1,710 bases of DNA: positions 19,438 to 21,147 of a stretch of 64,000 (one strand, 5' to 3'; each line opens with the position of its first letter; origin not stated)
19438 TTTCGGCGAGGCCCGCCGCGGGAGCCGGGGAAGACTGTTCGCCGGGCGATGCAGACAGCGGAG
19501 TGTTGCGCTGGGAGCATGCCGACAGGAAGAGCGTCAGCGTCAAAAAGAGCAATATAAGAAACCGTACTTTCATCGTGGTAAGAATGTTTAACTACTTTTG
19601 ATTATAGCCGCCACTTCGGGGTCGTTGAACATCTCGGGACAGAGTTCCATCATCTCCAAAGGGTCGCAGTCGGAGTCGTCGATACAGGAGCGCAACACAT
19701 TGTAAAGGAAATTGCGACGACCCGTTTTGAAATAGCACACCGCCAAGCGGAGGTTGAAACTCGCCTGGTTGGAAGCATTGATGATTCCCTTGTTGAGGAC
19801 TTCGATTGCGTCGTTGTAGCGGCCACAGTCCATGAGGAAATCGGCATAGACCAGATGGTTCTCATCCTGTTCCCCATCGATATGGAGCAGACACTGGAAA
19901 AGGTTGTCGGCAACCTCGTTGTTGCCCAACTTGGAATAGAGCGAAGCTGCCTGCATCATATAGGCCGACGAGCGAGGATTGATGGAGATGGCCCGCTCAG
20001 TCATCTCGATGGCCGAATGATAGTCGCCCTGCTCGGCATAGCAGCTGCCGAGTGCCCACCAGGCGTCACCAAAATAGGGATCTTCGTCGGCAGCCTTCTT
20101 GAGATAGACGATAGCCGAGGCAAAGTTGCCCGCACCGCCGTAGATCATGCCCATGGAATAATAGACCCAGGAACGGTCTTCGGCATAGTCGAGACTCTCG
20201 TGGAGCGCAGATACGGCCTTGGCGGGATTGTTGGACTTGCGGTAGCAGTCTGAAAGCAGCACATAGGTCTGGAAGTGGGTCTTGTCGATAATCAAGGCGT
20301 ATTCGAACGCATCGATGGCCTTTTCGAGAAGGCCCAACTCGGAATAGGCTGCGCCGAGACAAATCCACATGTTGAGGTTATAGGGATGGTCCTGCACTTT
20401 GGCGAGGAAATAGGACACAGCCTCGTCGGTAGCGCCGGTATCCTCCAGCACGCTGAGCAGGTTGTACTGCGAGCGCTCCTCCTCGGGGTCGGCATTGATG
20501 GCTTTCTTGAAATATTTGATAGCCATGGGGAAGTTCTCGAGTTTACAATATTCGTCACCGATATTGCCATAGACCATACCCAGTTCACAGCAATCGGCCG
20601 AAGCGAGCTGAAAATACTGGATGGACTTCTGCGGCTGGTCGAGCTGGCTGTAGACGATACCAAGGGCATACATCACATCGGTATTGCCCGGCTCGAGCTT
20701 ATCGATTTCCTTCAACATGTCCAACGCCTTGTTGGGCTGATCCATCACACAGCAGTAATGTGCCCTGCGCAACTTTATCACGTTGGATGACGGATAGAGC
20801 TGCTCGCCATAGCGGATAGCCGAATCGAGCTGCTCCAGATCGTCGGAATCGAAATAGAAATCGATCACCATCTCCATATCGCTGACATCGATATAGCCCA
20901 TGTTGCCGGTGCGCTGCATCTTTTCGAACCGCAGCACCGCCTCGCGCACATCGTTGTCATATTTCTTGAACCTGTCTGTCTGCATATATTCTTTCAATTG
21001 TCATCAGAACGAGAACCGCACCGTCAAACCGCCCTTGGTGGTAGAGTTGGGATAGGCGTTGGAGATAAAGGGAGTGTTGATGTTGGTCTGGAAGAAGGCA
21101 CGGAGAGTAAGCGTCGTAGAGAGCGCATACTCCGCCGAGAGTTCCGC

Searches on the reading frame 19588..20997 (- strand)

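Call 80: search_protein_families(library=ncbifam, proteins=[window:19588-20997:-], max_evalue=0.01)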
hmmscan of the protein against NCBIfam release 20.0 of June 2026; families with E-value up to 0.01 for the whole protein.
window:19588-20997:- (469 aa): 39 families (the best 25 are shown)
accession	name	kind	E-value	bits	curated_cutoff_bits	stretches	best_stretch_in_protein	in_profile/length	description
NF040959.1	MamA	equivalog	2.7e-38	131.5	200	4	83-199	48-164/204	magnetosome protein MamA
TIGR02917.1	PEP_TPR_lipo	equivalog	3.8e-31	107.8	312.2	1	52-427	309-684/899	XrtA/PEP-CTERM system TPR-repeat protein PrsT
TIGR02552.1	LcrH_SycD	equivalog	7.4e-26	90.5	104.8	3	188-275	32-119/136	SycD/LcrH family type III secretion system chaperone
TIGR02521.1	type_IV_pilW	equivalog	8.7e-25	87.6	154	3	315-452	36-175/234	type IV pilus biogenesis/stability protein PilW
NF047558.1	TPR_END_plus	domain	3.8e-15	55.6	32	1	312-349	1-38/56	TPR end-of-group domain-containing protein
NF047371.1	FlcA_CTERM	equivalog_domain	8.2e-14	51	300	2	249-336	445-533/646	periplasmic flagellar collar protein FlcA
TIGR00540.1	TPR_hemY_coli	hypoth_equivalog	3.5e-13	49.1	142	1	296-368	312-383/385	heme biosynthesis-associated TPR protein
NF008757.0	PRK11788.1-5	equivalog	1.3e-12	47.6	363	2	213-421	112-325/388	lipopolysaccharide assembly protein LapB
NF033920.0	C39_PA2778_fam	equivalog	1.6e-11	44.2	150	1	184-272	166-254/255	PA2778 family cysteine peptidase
NF040561.1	PrimPol_Msp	equivalog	2.2e-10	39.7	200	1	257-359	6-100/515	CRISPR-associated primase-polymerase type A1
NF052415.1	T3SS_chap_SctY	equivalog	3.1e-10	40.5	70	0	85-130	19-64/106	type III secretion apparatus assembly chaperone SctY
NF052312.1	T9SS_PorW_SprE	equivalog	5.2e-10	38.6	250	1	89-176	273-364/716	type IX secretion system periplasmic lipoprotein PorW/SprE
NF033762.1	social_mot_Tgl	equivalog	7.7e-10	38.5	225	2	87-253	81-247/252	social motility TPR repeat lipoprotein Tgl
NF002725.1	PRK02603.1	equivalog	1.1e-09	38.5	143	2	275-360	34-122/173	photosystem I assembly protein Ycf3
NF008756.0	PRK11788.1-4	equivalog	1.4e-09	37.5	474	1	225-449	52-286/389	lipopolysaccharide assembly protein LapB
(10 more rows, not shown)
